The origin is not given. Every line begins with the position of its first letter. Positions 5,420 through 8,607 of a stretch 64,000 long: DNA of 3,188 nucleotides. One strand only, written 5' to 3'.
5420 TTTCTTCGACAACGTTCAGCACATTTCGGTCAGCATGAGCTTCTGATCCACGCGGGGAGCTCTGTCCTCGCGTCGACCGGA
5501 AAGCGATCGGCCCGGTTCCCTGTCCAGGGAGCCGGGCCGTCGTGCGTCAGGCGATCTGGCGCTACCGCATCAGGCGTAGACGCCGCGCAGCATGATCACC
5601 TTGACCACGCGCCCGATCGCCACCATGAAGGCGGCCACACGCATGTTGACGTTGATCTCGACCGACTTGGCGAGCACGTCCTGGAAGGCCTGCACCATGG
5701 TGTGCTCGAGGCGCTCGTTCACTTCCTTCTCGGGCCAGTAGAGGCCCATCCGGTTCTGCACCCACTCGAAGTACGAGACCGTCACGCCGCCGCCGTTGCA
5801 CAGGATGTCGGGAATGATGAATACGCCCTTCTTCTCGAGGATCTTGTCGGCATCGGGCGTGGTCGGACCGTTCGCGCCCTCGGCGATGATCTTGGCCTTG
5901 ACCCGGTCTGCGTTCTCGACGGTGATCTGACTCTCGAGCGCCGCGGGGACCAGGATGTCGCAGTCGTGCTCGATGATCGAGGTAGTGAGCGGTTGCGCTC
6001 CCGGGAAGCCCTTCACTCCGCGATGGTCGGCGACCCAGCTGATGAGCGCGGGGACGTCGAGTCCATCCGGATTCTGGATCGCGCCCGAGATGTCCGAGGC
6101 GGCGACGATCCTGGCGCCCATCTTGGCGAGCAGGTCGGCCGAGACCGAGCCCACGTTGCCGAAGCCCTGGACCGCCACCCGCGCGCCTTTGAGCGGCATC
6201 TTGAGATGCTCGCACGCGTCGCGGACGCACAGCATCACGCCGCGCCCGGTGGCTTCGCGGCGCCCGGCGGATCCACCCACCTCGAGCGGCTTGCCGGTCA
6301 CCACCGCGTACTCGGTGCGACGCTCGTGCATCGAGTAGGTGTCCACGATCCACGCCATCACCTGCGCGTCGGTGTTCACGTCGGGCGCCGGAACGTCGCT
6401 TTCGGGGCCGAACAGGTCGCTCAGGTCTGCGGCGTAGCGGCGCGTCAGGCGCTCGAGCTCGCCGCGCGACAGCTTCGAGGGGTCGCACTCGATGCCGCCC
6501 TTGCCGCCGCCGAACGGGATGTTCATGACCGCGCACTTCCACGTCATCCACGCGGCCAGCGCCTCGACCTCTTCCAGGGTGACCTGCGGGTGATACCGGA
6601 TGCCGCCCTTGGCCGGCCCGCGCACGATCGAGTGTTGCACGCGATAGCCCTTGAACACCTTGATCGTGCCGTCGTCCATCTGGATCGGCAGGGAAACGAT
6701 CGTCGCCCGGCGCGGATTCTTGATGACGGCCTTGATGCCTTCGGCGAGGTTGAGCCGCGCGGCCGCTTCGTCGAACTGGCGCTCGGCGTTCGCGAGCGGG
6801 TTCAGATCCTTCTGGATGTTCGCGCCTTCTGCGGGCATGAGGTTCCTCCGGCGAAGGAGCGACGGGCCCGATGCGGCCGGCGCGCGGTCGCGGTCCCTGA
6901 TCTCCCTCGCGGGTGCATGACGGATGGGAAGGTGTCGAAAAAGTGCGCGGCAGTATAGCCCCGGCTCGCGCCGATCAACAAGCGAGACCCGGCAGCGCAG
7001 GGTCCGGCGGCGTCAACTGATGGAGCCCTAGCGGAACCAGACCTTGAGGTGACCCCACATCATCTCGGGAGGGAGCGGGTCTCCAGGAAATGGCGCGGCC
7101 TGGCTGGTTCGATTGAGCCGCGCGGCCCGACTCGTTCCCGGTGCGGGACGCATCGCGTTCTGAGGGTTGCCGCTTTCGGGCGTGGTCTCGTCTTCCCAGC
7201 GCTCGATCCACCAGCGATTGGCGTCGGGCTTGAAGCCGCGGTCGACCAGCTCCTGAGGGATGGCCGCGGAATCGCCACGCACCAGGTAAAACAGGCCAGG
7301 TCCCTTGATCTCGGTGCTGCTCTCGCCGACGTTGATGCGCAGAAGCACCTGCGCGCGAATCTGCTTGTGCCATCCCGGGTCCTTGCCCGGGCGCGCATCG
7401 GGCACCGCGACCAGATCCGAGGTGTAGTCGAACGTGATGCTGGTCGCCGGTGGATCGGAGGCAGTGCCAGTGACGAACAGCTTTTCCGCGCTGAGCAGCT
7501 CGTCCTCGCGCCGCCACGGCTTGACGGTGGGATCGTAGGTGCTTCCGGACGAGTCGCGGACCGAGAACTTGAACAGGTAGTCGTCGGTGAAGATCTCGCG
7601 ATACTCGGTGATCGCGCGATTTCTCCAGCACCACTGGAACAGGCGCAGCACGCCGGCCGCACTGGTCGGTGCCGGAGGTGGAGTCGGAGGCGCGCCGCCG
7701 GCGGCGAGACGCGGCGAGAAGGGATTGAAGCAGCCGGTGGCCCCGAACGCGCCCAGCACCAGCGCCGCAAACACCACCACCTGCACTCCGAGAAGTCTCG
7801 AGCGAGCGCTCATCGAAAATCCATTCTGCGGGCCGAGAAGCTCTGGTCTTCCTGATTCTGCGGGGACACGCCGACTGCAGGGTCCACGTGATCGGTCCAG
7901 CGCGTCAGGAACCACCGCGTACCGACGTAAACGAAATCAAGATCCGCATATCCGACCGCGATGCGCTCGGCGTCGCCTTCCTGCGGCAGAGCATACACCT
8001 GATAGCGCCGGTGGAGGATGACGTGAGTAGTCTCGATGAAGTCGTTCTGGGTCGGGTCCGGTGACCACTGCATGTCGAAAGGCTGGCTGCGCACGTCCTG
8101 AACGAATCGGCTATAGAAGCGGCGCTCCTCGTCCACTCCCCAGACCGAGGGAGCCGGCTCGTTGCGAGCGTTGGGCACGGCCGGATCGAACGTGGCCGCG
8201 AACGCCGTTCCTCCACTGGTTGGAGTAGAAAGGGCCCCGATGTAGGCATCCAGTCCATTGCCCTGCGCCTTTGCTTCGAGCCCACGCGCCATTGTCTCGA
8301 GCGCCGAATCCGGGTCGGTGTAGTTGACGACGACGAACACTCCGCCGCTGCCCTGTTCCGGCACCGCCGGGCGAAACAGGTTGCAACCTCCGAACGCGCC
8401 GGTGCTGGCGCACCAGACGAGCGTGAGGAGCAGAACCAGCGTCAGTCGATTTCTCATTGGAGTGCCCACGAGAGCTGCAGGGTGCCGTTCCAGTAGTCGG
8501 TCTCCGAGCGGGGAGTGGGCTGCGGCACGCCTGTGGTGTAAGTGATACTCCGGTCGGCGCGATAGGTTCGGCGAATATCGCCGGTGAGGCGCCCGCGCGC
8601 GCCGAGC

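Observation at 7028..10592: Three-gene operon of a 712-aa outer-membrane barrel-like protein and two paralogous lipoproteins of unknown family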

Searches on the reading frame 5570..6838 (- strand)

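Call 18: search_protein_families(library=pfam, proteins=[window:5570-6838:-], max_evalue=0.001)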
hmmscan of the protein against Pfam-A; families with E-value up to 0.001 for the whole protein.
window:5570-6838:- (422 aa): 2 families
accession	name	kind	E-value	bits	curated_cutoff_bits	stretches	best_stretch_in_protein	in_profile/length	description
PF00208.27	ELFV_dehydrog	-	5.4e-80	269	23.4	1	188-419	1-241/241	Glutamate/Leucine/Phenylalanine/Valine dehydrogenase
PF02812.23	ELFV_dehydrog_N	-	1.9e-58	196.2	25.3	1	42-169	1-128/129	Glu/Leu/Phe/Val dehydrogenase, dimerisation domain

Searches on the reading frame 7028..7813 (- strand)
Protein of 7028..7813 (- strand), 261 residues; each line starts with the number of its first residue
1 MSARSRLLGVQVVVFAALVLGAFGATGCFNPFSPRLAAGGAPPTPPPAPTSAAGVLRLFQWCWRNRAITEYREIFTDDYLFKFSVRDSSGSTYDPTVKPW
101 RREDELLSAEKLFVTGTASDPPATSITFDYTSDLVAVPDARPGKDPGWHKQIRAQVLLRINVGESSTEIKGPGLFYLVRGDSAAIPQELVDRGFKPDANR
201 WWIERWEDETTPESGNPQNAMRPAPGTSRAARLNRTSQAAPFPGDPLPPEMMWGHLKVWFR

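Call 5: search_protein_families(library=pfam, proteins=[window:7028-7813:-], max_evalue=1)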
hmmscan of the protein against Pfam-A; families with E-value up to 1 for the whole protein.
window:7028-7813:- (261 aa): 0 families
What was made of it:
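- On MtrB/PioB porin-cytochrome: No Pfam hit (call 5).
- Closest known: MtrB of the MtrCAB complex. Different: There is no MtrB_PioB family hit (call 5).
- No known peptidoglycan-binding domain was detected (call 5).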

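Call 6: search_protein_families(library=ncbifam, proteins=[window:7028-7813:-], max_evalue=1)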
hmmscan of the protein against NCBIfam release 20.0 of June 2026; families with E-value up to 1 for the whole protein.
window:7028-7813:- (261 aa): 1 family
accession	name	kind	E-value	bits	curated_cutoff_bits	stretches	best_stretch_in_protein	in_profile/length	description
TIGR00957.1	MRP_assoc_pro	equivalog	0.00026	18.5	1470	1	14-142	171-299/1522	multi drug resistance-associated protein (MRP)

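Call 11: find_homologous_proteins(query=window:7028-7813:-)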
Query window:7028-7813:- (261 aa): 248 proteins with E <= 0.001 among 5277 candidates; the best 120 are listed.
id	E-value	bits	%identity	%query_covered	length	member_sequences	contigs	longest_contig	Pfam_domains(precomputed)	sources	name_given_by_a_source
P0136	9.2e-137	473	80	100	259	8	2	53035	-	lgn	-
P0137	4.6e-100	353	65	90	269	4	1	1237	-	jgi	jgi:hypothetical protein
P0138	9.0e-82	293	59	90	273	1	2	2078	-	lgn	-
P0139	2.9e-80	288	55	98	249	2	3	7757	-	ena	-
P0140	5.1e-80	287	53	99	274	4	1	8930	-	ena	-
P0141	1.2e-76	276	54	90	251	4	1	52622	-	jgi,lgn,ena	-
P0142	1.1e-75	273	54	94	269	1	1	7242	-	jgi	jgi:hypothetical protein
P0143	1.6e-74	269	58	85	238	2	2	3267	-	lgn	-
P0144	7.0e-72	260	47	96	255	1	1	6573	-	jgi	jgi:hypothetical protein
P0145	9.3e-72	260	49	90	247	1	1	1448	-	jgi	jgi:hypothetical protein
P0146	1.8e-70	255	49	91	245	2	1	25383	-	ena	-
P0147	1.7e-69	252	54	77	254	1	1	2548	-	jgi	jgi:hypothetical protein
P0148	6.8e-69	250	54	72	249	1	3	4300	-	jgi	-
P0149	6.7e-67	244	48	90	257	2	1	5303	-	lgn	-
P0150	1.5e-66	243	54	79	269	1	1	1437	-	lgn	-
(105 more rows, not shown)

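Call 31: predict_structure(alignment_id=A2)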
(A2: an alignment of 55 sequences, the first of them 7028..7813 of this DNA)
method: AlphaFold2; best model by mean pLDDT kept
length: 261 residues; sequences in the alignment: 55
mean_pLDDT: 84.1   pTM: 0.76
mean pLDDT of the five models: 84.1, 82.8, 81.9, 81.7, 81.3
residues with pLDDT >= 90: 151; 70-90: 51; 50-70: 46; < 50: 13
segments of 3 or more residues with pLDDT < 50: 90-93
pLDDT, mean of each block of 10 residues (from residue 1): 74 91 71 53 88 98 97 98 73 63 96 90 95 98 97 97 93 97 98 98 95 64 52 52 72 87 83
secondary structure, 60 per line:
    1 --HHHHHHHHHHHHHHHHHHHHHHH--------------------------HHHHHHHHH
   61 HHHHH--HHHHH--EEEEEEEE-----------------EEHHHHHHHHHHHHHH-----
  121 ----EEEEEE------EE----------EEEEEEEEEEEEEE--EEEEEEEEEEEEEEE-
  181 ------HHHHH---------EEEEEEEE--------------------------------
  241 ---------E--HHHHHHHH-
elements in order: H3-25 H52-65 H68-72 E75-82 H102-115 E125-130 E149-162 E165-179 H187-191 E201-208 H253-260
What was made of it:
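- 7028..7813 (-): Gene C: 261-aa lipoprotein with an NTF2/SnoaL-like core, flexible linkers and a conserved C-terminal tail. AlphaFold pLDDT 84, pTM 0.76 (call 31).
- On NTF2-like superfamily (B and C): C model pLDDT 84 (call 31).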

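Call 36: fold_search(model_id=the predicted structure, library=pdb)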
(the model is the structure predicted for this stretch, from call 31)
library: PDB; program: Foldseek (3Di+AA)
matches with E <= 10: 692; with E <= 0.001: 15
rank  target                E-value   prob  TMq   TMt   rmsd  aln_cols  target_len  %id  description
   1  3rob_B                8.5e-05  1.00  0.39  0.74   3.8       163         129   12  The crystal structure of a conserved protein from Planctomyces limnophilus DSM 3776 (released 2011-05-11)
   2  3rob_A                1.1e-04  1.00  0.38  0.72   4.2       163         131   12  The crystal structure of a conserved protein from Planctomyces limnophilus DSM 3776 (released 2011-05-11)
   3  3rob_D                1.5e-04  1.00  0.40  0.78   3.4       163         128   13  The crystal structure of a conserved protein from Planctomyces limnophilus DSM 3776 (released 2011-05-11)
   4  3ef8_A                2.2e-04  1.00  0.40  0.67   3.4       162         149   13  Crystal structure of Putative Scytalone Dehydratase (YP_496742.1) from NOVOSPHINGOBIUM AROMATICIVORANS DSM 12444 at 1. (released 2008-09-30)
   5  3b8l_B                2.3e-04  1.00  0.39  0.69   3.2       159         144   11  CRYSTAL STRUCTURE OF A PUTATIVE AROMATIC RING HYDROXYLASE (SARO_3538) FROM NOVOSPHINGOBIUM AROMATICIVORANS DSM AT 1.75 (released 2007-11-27)
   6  3b8l_F                3.6e-04  1.00  0.39  0.69   3.4       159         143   12  CRYSTAL STRUCTURE OF A PUTATIVE AROMATIC RING HYDROXYLASE (SARO_3538) FROM NOVOSPHINGOBIUM AROMATICIVORANS DSM AT 1.75 (released 2007-11-27)
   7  3s5c_B                3.8e-04  1.00  0.33  0.55   8.5       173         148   12  Crystal Structure of a Hexachlorocyclohexane dehydrochlorinase (LinA) Type2 (released 2012-05-23)
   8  1wql_B                5.1e-04  1.00  0.44  0.60   5.7       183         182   12  Cumene dioxygenase (cumA1A2) from Pseudomonas fluorescens IP01 (released 2005-03-29)
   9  3soy                  5.1e-04  1.00  0.37  0.64   5.3       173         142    8  Nuclear transport factor 2 (NTF2-like) superfamily protein from Salmonella enterica subsp. enterica serovar Typhimurium  (released 2011-08-10)
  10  5aii_C                6.5e-04  1.00  0.37  0.73   3.7       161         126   13  Discovery and characterization of thermophilic limonene-1,2-epoxide hydrolases from hot spring metagenomic libraries.  (released 2015-06-17)
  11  9jp5_B                6.9e-04  1.00  0.43  0.57   5.5       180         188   15  Phthalate 3,4-dioxygenase from Rhodococcus jostii RHA1 (released 2024-10-30)
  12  3b8l_A                7.7e-04  1.00  0.39  0.67   3.2       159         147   11  CRYSTAL STRUCTURE OF A PUTATIVE AROMATIC RING HYDROXYLASE (SARO_3538) FROM NOVOSPHINGOBIUM AROMATICIVORANS DSM AT 1.75 (released 2007-11-27)
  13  3s5c_E                9.3e-04  1.00  0.36  0.57  11.2       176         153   12  Crystal Structure of a Hexachlorocyclohexane dehydrochlorinase (LinA) Type2 (released 2012-05-23)
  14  3s5c_F                9.8e-04  1.00  0.38  0.64   7.1       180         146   12  Crystal Structure of a Hexachlorocyclohexane dehydrochlorinase (LinA) Type2 (released 2012-05-23)
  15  8h2t_A                9.8e-04  1.00  0.42  0.66   4.3       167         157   12  Cryo-EM structure of IadD/E dioxygenase bound with IAA (released 2023-06-14)
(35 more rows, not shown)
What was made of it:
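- On NTF2-like superfamily (B and C): Foldseek agrees (call 36).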

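Call 65: search_protein_families(library=pfam, alignment_id=A2, max_evalue=1)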
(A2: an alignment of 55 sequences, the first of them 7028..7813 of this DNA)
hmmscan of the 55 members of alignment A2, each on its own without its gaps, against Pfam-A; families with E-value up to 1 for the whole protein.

A. member 1, window:7028-7813:- (261 aa): 0 families

B. families by the number of members that match (of 55 scanned): 13 families
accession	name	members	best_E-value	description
PF12680.13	SnoaL_2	5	0.0089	SnoaL-like domain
PF14534.12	DUF4440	2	0.073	Domain of unknown function (DUF4440)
PF24575.1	TPR_Slam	2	0.24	Surface lipoprotein assembly modifier, N-terminal TPR repeats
PF17445.7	Mfa1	2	0.38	Mating factor A1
PF19953.4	EACC1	1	0.0068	Effector Associated Constant Component 1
PF09193.15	CholecysA-Rec_N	1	0.057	Cholecystokinin A receptor, N-terminal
PF13577.12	SnoaL_4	1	0.12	SnoaL-like domain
PF17477.7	Rota_VP4_MID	1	0.15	Rotavirus VP4 membrane interaction domain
PF12245.14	Big_3_2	1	0.16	Bacterial Ig-like domain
PF18367.6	Rv2175c_C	1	0.17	Rv2175c C-terminal domain of unknown function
PF19138.6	TbsP_N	1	0.24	Transcriptional regulator TbsP-like, N-terminal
PF16098.10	FXMR_C2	1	0.25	Fragile X messenger ribonucleoprotein 1, C-terminal region 2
PF23611.1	zf-C2H2_16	1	0.31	C2H2 zinc finger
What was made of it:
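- On LptE (PF04390): No Pfam hit (calls 5, 65).
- On Slam / T11SS (DUF560): The only TPR_Slam signals are two chance-level hits (E 0.24) in C-family members, not in A (call 65).
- Closest known: NTF2-like lipid and ligand binders. Different: Only weak SnoaL_2 hits appear, in 5 of 55 members (call 65).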

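Call 80: search_solved_structures(query=A2, max_evalue=1)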
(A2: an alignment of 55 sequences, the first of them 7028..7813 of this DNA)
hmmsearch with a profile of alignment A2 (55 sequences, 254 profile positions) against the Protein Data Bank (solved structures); distinct sequences matched with E-value up to 1: 1.
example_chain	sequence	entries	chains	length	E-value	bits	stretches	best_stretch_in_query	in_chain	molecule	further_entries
9mua_A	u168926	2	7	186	0.57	12.5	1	38-82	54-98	Tautomerase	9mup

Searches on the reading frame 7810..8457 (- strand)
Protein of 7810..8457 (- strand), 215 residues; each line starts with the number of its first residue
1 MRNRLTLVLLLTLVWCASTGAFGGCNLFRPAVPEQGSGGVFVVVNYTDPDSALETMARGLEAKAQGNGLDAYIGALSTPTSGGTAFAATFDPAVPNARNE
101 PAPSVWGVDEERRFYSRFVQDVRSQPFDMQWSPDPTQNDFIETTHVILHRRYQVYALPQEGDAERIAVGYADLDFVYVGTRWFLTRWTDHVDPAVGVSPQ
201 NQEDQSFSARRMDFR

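Call 5: search_protein_families(library=pfam, proteins=[window:7810-8457:-], max_evalue=1)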
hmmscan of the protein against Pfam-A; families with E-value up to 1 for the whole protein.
window:7810-8457:- (215 aa): 0 families

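Call 6: search_protein_families(library=ncbifam, proteins=[window:7810-8457:-], max_evalue=1)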
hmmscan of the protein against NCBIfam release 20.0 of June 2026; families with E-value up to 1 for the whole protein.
window:7810-8457:- (215 aa): 0 families

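Call 10: find_homologous_proteins(query=window:7810-8457:-)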
Query window:7810-8457:- (215 aa): 15 proteins with E <= 0.001 among 880 candidates.
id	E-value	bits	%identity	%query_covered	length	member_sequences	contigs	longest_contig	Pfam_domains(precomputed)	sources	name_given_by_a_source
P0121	1.0e-140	485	97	100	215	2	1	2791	-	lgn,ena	-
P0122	6.9e-116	403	84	100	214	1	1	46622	-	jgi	jgi:hypothetical protein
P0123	1.9e-104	366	76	100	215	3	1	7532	-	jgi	-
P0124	2.1e-85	304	65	100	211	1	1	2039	-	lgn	-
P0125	7.2e-81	289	64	100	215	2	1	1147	-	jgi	-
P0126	1.2e-80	288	64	100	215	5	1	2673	-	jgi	jgi:hypothetical protein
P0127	1.1e-43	167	46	92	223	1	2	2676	-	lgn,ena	-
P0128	4.2e-40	156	44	87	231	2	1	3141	-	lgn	-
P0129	1.3e-39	154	43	96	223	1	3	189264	-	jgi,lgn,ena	-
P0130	1.6e-38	151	44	88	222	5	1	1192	-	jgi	jgi:hypothetical protein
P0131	1.6e-37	147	44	88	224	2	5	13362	-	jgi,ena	jgi:hypothetical protein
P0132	4.7e-37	146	45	88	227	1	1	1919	-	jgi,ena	-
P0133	4.1e-36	143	42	88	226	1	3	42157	-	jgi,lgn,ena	-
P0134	6.6e-35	139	44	100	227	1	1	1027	-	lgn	-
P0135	9.5e-27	112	37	89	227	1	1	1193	-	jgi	jgi:hypothetical protein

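Call 81: search_solved_structures(query=A3, max_evalue=1)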
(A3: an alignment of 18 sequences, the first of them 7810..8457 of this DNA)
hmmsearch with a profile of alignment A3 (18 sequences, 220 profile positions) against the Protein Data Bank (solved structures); distinct sequences matched with E-value up to 1: 17.
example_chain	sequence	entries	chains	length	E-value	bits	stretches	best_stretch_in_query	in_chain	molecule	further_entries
9koh_K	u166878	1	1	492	0.00057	22.6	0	89-145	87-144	RB binding protein 4, chromatin remodeling factor,Histone-binding protein RBBP4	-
5xxq_A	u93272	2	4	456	0.14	14.8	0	87-145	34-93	Histone-binding protein RBBP4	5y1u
8tx8_A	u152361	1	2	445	0.19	14.3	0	89-145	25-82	Histone-binding protein RBBP4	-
7m40_A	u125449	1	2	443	0.21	14.1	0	89-145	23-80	Histone-binding protein RBBP4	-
5wai_A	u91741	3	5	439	0.23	14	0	89-145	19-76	Histone-binding protein RBBP4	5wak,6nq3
9xzi_B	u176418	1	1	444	0.24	14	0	89-145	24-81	Histone-binding protein RBBP4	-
5xwr_A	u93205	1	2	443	0.26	13.9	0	89-145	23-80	Histone-binding protein RBBP4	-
6bw3_C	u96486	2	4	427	0.27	13.8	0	89-145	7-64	Histone-binding protein RBBP4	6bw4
5vtb_A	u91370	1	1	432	0.28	13.8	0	89-145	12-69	Histone-binding protein RBBP4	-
6zrc_A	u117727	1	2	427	0.29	13.7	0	89-145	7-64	Histone-binding protein RBBP4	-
9v5m_A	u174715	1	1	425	0.3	13.7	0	89-145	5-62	Histone-binding protein RBBP4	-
2xu7_A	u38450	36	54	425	0.3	13.6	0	89-145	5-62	HISTONE-BINDING PROTEIN RBBP4 | RBAP48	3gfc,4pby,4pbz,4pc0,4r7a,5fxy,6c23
9kof_H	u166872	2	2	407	0.34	13.5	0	90-145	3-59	Histone-binding protein RBBP4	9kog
4m3c_B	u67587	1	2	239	0.56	12.8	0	68-117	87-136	Lectin Beta Chain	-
3usu_B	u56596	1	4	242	0.57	12.8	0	68-117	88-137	Lectin Beta Chain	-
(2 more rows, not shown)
